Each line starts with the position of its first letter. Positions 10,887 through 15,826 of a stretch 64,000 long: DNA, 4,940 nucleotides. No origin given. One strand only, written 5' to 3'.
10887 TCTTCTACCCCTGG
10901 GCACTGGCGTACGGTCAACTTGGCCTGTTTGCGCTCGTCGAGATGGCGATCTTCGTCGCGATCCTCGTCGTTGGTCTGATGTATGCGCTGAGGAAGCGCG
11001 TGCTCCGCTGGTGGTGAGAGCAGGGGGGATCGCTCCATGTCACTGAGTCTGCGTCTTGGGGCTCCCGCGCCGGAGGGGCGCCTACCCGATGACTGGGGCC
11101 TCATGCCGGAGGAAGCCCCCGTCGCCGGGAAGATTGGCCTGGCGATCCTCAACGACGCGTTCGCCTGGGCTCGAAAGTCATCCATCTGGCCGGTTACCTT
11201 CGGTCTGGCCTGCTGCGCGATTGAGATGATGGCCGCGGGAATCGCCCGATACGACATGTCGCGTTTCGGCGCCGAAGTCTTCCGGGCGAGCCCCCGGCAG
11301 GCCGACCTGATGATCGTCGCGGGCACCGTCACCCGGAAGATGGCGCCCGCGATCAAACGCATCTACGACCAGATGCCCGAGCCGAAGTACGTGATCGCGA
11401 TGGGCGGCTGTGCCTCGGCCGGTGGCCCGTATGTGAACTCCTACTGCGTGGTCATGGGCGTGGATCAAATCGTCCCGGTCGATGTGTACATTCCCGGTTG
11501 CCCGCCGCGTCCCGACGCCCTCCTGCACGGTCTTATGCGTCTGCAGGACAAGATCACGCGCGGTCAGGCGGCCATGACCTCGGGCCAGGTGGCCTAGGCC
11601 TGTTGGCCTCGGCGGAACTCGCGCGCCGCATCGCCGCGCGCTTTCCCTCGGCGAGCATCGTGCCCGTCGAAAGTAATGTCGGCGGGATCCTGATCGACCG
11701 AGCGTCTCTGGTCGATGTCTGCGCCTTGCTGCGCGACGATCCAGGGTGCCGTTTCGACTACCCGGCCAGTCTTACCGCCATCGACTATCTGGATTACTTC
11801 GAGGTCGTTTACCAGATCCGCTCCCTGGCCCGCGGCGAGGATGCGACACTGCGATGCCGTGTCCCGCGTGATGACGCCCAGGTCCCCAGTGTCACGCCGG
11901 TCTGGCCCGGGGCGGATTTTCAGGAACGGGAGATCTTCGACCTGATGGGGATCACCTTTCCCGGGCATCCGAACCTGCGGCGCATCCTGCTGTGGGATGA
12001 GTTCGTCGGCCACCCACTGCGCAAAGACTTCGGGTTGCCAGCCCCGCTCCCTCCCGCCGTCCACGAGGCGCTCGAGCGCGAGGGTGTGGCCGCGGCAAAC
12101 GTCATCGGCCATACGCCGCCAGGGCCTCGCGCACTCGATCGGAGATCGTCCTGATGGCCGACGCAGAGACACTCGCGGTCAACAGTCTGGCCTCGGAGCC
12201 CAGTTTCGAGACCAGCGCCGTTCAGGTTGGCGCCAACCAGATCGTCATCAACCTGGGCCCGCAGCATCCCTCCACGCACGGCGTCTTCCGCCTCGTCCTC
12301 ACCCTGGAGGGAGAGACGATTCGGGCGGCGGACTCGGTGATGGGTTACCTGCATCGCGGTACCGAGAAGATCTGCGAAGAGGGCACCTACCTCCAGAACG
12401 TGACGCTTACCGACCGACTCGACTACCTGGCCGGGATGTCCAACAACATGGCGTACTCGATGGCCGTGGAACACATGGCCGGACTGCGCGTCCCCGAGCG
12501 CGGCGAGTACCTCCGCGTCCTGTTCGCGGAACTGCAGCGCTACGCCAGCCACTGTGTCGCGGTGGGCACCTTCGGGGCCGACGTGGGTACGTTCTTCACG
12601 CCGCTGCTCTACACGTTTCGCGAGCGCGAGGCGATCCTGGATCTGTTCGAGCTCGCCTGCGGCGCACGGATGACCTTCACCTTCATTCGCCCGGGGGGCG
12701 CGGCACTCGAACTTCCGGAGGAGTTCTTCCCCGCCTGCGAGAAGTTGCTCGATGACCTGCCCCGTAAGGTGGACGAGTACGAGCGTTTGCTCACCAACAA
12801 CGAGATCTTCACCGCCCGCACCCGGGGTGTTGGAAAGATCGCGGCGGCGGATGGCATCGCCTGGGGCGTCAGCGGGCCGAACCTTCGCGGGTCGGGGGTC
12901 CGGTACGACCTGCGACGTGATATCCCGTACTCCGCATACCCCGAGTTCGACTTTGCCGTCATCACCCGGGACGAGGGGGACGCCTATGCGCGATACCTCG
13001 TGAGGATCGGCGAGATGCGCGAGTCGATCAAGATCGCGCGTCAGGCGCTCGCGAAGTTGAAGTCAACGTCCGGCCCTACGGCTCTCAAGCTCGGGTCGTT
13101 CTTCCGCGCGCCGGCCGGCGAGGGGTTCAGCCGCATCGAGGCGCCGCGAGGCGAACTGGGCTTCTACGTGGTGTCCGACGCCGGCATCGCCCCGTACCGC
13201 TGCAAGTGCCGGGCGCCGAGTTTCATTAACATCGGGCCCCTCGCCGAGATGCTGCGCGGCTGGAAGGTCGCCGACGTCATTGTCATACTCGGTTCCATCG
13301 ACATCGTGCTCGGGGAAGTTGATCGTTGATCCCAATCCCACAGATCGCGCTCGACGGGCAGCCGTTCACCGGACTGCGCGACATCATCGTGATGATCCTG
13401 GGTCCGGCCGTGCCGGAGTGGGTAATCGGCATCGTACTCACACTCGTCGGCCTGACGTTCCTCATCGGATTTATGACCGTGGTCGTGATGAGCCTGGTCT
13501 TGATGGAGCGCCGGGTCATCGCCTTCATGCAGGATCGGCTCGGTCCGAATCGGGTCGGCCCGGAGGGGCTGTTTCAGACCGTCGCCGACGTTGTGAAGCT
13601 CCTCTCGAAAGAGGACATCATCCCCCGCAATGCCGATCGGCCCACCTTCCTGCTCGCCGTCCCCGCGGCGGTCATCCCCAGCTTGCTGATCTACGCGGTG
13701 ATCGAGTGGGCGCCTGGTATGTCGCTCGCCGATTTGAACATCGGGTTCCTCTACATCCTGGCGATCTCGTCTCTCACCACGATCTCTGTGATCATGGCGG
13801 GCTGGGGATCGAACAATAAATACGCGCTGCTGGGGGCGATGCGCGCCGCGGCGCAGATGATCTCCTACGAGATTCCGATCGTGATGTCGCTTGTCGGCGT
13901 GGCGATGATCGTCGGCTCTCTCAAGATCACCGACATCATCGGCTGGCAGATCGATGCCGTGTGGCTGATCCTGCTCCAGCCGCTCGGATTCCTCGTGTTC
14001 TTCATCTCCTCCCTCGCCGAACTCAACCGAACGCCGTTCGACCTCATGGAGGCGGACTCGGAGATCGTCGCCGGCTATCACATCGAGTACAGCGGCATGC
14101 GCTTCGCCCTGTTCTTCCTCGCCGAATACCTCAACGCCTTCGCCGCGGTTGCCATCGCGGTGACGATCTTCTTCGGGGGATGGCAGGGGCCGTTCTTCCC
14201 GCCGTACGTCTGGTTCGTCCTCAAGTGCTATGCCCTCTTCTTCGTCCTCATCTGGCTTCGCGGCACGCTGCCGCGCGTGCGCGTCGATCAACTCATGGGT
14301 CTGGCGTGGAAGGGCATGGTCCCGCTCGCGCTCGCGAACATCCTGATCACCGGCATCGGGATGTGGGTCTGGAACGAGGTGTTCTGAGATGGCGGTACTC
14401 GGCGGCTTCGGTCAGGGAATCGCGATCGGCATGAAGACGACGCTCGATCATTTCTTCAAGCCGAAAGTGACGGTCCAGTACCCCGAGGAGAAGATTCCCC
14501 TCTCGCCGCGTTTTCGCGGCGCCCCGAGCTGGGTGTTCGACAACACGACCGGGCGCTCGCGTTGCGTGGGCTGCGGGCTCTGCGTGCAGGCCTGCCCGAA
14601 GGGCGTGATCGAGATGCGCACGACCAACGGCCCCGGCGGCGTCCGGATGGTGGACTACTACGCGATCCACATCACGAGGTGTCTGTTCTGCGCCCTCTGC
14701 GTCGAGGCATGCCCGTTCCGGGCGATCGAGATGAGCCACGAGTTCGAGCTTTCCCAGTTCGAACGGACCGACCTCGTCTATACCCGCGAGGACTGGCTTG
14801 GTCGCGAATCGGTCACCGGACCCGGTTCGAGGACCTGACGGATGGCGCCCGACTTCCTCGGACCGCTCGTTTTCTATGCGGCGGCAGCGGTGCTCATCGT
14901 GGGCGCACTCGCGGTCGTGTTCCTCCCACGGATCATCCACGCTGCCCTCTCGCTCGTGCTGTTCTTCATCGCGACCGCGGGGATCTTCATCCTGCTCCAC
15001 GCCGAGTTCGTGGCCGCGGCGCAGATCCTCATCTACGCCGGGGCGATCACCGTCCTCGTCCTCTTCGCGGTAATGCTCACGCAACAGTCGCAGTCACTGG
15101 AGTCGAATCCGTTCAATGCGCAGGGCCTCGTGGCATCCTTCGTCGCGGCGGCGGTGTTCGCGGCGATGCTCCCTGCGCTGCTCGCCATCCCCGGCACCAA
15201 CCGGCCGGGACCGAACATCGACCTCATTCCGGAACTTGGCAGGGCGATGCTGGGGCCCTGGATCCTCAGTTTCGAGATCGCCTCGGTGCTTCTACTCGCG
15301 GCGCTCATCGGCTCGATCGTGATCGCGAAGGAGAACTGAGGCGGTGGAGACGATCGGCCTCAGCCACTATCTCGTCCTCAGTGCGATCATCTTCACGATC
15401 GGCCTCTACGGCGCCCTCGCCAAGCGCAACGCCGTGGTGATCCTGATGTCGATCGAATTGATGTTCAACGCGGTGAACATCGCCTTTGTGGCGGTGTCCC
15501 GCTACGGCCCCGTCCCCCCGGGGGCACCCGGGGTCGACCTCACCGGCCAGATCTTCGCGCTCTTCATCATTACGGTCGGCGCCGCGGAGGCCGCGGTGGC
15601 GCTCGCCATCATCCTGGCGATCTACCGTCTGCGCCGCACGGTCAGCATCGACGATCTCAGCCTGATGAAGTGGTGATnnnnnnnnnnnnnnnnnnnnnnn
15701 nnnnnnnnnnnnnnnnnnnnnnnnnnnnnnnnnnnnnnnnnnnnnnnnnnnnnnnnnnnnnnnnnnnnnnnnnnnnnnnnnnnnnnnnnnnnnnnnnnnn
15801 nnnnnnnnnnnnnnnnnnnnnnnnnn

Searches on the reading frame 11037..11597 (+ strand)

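Call 46: search_protein_families(library=pfam, proteins=[window:11037-11597:+], max_evalue=0.00001)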
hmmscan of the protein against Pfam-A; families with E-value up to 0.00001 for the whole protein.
window:11037-11597:+ (186 aa): 1 family
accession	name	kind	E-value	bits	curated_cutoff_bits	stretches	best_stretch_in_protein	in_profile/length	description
PF01058.29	Oxidored_q6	-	1.3e-30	106.2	27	1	59-169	1-128/128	NADH ubiquinone oxidoreductase, 20 Kd subunit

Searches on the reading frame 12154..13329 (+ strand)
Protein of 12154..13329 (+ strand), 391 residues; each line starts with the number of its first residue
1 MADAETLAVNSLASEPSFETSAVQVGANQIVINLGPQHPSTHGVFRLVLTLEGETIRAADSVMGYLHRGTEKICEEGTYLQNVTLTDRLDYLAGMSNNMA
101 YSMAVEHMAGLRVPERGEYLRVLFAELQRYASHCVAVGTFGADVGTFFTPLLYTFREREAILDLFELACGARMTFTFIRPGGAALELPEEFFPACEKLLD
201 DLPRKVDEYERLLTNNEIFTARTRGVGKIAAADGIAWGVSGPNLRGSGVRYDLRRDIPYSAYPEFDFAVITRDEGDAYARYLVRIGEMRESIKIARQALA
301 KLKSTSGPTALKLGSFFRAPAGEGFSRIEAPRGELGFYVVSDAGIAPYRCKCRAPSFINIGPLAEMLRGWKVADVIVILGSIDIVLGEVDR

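Call 46: search_protein_families(library=pfam, proteins=[window:12154-13329:+], max_evalue=0.00001)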
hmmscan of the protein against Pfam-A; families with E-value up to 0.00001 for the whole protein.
window:12154-13329:+ (391 aa): 1 family
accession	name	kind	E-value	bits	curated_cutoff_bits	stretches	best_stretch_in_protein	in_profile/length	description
PF00346.24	Complex1_49kDa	-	9.8e-91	304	24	2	143-304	1-161/271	Respiratory-chain NADH dehydrogenase, 49 Kd subunit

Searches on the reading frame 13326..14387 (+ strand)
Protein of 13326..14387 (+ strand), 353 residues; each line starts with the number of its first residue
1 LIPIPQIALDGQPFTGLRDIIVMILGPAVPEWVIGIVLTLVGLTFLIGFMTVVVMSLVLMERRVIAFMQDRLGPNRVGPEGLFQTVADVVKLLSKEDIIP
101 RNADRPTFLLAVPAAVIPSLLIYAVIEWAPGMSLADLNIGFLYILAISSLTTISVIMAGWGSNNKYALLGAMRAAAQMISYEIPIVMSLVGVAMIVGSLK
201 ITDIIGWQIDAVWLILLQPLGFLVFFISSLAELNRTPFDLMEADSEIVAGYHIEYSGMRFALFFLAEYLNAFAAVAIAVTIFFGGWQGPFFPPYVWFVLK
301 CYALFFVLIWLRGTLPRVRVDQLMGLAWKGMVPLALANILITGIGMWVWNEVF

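Call 46: search_protein_families(library=pfam, proteins=[window:13326-14387:+], max_evalue=0.00001)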
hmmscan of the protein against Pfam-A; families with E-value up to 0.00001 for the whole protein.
window:13326-14387:+ (353 aa): 1 family
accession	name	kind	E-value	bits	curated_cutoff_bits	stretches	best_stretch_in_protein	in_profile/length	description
PF00146.26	NADHdh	-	2.9e-118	395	27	1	44-342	4-297/298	NADH dehydrogenase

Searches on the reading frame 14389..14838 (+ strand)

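Call 84: search_protein_families(library=pfam, proteins=[window:14389-14838:+], max_evalue=0.001)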
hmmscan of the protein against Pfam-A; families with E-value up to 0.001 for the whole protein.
window:14389-14838:+ (149 aa): 15 families
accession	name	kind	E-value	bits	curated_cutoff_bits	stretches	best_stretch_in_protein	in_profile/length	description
PF00037.32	Fer4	-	2.4e-13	49.7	21.1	2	57-75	6-24/24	4Fe-4S binding domain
PF12838.12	Fer4_7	-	8.4e-13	49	27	1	58-112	1-52/52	4Fe-4S dicluster domain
PF13187.11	Fer4_9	-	1.1e-12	48.2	27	2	58-112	1-51/52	4Fe-4S dicluster domain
PF13484.11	Fer4_16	-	1.3e-10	42.3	30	1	58-77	1-20/66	4Fe-4S double cluster binding domain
PF14697.11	Fer4_21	-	1e-08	35.6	35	1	56-76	38-59/59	4Fe-4S dicluster domain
PF25160.1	LdpA_Fe-S-bd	-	5e-08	33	27.6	1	56-78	25-47/49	LdpA Fe-S cluster-binding domain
PF13237.11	Fer4_10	-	9.8e-08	32.3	25.5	1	57-109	7-53/53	4Fe-4S dicluster domain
PF12837.12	Fer4_6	-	3.2e-07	30.4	25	1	57-74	7-24/24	4Fe-4S binding domain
PF12798.12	Fer4_3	-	3.6e-07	31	27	1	59-72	1-14/15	4Fe-4S binding domain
PF13534.11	Fer4_17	-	1.6e-06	29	22.2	0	57-73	44-60/61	4Fe-4S dicluster domain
PF12797.12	Fer4_2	-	2.4e-06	27.6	24.5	1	57-70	8-21/22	4Fe-4S binding domain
PF12800.12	Fer4_4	-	8.3e-06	26.2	24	1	57-72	2-17/17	4Fe-4S binding domain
PF13183.11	Fer4_8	-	1.1e-05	26.3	27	0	57-110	3-66/68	4Fe-4S dicluster domain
PF13459.11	Fer4_15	-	7e-05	23.9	22.4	0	56-71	5-20/66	4Fe-4S single cluster domain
PF17179.9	Fer4_22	-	0.00033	21.9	27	0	50-72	72-94/95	4Fe-4S dicluster domain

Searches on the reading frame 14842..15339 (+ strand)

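Call 84: search_protein_families(library=pfam, proteins=[window:14842-15339:+], max_evalue=0.001)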
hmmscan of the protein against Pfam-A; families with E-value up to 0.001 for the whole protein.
window:14842-15339:+ (165 aa): 1 family
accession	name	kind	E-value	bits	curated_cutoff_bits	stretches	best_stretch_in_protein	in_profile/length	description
PF00499.25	Oxidored_q3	-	6.4e-36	123.7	33.2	1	21-161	1-146/146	NADH-ubiquinone/plastoquinone oxidoreductase chain 6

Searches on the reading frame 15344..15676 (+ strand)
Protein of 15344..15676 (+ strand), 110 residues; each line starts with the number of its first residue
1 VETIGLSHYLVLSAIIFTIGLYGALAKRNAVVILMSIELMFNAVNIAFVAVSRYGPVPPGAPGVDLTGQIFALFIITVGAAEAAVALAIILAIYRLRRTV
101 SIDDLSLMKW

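Call 84: search_protein_families(library=pfam, proteins=[window:15344-15676:+], max_evalue=0.001)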
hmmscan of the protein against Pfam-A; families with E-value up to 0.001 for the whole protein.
window:15344-15676:+ (110 aa): 1 family
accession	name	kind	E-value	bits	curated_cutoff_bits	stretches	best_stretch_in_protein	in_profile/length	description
PF00420.29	Oxidored_q2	-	3e-31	107.5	26.1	1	8-110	1-95/95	NADH-ubiquinone/plastoquinone oxidoreductase chain 4L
